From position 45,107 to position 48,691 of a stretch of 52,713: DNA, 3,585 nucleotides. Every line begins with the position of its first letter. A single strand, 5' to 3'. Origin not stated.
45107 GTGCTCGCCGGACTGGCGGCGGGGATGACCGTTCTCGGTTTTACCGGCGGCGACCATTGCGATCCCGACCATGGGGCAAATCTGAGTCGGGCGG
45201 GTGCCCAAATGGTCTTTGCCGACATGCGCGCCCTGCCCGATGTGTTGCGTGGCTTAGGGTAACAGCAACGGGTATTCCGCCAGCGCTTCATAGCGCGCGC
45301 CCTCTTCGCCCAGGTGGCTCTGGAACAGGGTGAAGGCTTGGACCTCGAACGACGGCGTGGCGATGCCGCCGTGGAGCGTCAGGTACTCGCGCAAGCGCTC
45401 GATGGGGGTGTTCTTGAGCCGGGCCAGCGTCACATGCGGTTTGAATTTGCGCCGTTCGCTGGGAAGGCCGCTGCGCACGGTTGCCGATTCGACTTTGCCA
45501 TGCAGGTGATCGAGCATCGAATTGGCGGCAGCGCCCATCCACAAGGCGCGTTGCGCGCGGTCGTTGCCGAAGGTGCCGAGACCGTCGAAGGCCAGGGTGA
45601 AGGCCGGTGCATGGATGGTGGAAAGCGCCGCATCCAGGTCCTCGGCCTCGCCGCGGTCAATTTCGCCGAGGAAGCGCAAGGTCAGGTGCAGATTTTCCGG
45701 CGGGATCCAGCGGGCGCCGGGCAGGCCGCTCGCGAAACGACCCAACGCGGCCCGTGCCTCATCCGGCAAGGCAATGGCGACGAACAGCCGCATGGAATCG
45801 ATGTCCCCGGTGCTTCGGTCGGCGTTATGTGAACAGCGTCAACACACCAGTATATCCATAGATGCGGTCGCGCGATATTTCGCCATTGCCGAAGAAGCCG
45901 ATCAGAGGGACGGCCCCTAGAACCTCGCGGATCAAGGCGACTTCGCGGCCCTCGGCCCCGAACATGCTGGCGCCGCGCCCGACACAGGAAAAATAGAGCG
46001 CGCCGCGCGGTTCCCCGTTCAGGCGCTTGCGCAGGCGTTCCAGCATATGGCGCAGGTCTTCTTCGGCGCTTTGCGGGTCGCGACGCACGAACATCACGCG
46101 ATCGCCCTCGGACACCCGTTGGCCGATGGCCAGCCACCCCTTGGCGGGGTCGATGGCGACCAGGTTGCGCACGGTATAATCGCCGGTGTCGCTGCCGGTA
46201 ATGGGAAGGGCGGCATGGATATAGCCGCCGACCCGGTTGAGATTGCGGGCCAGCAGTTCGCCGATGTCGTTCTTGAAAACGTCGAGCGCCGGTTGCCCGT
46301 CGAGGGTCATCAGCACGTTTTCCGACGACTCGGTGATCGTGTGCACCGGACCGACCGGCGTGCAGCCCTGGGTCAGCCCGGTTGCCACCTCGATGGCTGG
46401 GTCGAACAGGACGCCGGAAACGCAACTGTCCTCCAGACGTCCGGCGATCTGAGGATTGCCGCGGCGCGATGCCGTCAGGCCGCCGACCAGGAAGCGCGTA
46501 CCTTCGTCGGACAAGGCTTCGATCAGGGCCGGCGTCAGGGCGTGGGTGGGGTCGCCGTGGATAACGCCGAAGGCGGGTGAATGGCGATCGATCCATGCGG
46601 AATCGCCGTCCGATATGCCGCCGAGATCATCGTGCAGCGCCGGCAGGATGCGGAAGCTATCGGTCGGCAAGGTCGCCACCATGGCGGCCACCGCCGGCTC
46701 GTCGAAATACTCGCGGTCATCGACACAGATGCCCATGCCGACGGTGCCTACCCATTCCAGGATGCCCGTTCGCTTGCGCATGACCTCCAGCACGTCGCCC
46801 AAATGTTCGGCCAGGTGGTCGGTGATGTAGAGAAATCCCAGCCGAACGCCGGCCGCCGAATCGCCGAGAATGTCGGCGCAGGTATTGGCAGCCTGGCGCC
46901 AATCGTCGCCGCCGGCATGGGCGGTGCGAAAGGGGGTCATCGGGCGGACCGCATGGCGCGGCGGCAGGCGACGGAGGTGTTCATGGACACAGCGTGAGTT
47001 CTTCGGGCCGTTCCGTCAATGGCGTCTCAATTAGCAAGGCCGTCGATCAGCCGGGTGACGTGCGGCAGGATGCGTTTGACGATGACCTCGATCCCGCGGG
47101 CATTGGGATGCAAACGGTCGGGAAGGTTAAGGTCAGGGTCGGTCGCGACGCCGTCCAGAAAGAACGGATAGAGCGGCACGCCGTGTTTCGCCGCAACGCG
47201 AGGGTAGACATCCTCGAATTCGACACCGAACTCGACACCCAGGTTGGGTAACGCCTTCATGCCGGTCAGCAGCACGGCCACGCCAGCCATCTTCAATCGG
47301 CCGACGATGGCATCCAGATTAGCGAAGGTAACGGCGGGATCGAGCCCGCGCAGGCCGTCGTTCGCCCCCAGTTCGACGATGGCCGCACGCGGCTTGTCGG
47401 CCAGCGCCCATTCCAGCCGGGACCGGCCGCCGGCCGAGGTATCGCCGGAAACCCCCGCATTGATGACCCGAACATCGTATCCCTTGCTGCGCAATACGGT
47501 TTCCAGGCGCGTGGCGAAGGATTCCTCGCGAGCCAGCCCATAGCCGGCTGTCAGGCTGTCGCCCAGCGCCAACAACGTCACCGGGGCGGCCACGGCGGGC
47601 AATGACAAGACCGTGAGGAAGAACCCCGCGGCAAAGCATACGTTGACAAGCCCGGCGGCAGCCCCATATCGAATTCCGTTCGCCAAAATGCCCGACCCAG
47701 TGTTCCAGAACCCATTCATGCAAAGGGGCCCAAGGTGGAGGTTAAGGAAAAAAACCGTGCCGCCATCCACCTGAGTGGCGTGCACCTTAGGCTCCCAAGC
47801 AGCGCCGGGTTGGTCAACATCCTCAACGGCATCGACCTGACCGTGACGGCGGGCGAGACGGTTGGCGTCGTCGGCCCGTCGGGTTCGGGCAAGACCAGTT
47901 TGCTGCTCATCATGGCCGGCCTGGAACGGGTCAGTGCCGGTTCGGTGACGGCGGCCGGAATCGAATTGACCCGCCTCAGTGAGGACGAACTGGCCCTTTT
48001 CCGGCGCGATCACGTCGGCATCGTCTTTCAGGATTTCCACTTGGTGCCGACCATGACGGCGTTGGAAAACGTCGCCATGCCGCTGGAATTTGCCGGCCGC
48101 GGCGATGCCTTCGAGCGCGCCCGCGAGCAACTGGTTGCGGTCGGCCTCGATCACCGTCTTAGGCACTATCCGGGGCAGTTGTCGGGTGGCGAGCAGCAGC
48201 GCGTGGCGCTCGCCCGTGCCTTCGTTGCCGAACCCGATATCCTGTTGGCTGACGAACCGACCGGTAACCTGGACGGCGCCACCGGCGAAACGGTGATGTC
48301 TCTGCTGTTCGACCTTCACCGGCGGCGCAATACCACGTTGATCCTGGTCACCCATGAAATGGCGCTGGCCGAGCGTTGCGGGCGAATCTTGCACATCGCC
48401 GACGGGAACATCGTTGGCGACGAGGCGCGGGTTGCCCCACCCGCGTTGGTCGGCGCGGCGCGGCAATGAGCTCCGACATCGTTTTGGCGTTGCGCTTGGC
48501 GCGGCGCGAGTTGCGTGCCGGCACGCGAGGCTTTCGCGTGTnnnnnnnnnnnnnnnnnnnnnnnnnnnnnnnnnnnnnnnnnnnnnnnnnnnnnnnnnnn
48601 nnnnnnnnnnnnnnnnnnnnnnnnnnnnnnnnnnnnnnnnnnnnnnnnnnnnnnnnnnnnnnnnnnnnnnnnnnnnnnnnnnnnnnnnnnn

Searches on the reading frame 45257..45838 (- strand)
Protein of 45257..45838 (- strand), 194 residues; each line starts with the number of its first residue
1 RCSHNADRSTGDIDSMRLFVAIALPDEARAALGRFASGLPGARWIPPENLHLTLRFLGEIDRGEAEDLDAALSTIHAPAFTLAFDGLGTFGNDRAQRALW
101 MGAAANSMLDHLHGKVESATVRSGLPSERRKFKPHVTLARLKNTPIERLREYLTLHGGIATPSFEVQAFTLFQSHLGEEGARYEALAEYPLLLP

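Call 10: search_protein_families(library=pfam, proteins=[window:45257-45838:-])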
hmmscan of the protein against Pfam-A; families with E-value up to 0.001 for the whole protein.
window:45257-45838:- (194 aa): 3 families
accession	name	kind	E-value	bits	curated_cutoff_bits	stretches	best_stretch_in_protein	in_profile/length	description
PF02834.22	LigT_PEase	-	3.2e-30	104.6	23.3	2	22-100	1-87/87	LigT like Phosphoesterase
PF13563.12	2_5_RNA_ligase2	-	1.6e-15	57.9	27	1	25-175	2-149/152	2'-5' RNA ligase superfamily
PF10469.15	AKAP7_NLS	-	2e-06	28.3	24.4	1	44-145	37-153/208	AKAP7 2'5' RNA ligase-like domain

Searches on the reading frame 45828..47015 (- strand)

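Call 10: search_protein_families(library=pfam, proteins=[window:45828-47015:-])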
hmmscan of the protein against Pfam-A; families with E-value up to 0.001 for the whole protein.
window:45828-47015:- (396 aa): 2 families
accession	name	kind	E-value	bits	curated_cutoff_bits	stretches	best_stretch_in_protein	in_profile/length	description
PF10442.14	FIST_C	-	4.7e-27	95.1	28.5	1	243-382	1-131/131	FIST C domain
PF08495.15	FIST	-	9.3e-26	91.3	23.2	1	59-241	2-189/189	FIST N domain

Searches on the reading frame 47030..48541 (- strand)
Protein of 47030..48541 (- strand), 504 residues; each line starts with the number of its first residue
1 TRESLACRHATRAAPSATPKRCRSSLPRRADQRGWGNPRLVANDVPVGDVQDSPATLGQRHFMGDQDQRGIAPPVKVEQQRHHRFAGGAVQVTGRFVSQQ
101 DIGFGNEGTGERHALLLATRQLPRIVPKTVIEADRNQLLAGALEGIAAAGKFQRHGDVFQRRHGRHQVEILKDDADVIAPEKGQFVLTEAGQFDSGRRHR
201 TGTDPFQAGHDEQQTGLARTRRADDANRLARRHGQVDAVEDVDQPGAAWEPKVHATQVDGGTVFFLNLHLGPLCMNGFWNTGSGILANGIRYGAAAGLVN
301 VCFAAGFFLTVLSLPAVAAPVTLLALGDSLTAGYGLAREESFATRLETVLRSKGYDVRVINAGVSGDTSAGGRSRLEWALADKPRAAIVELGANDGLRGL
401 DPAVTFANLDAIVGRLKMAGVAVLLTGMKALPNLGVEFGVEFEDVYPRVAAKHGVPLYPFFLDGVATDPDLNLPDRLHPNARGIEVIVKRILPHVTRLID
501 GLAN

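Call 10: search_protein_families(library=pfam, proteins=[window:47030-48541:-])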
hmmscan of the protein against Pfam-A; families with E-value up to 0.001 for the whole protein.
window:47030-48541:- (504 aa): 3 families
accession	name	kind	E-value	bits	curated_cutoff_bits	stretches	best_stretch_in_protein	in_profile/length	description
PF13472.12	Lipase_GDSL_2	-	6.1e-28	99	32.9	1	325-483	1-175/178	GDSL-like Lipase/Acylhydrolase family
PF00657.28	Lipase_GDSL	-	7.8e-15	56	23.6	1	323-491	1-208/208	GDSL-like Lipase/Acylhydrolase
PF25182.1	NonGDSL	-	1.3e-07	31.6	80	1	318-459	25-171/220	Non-GDSL lipase-like family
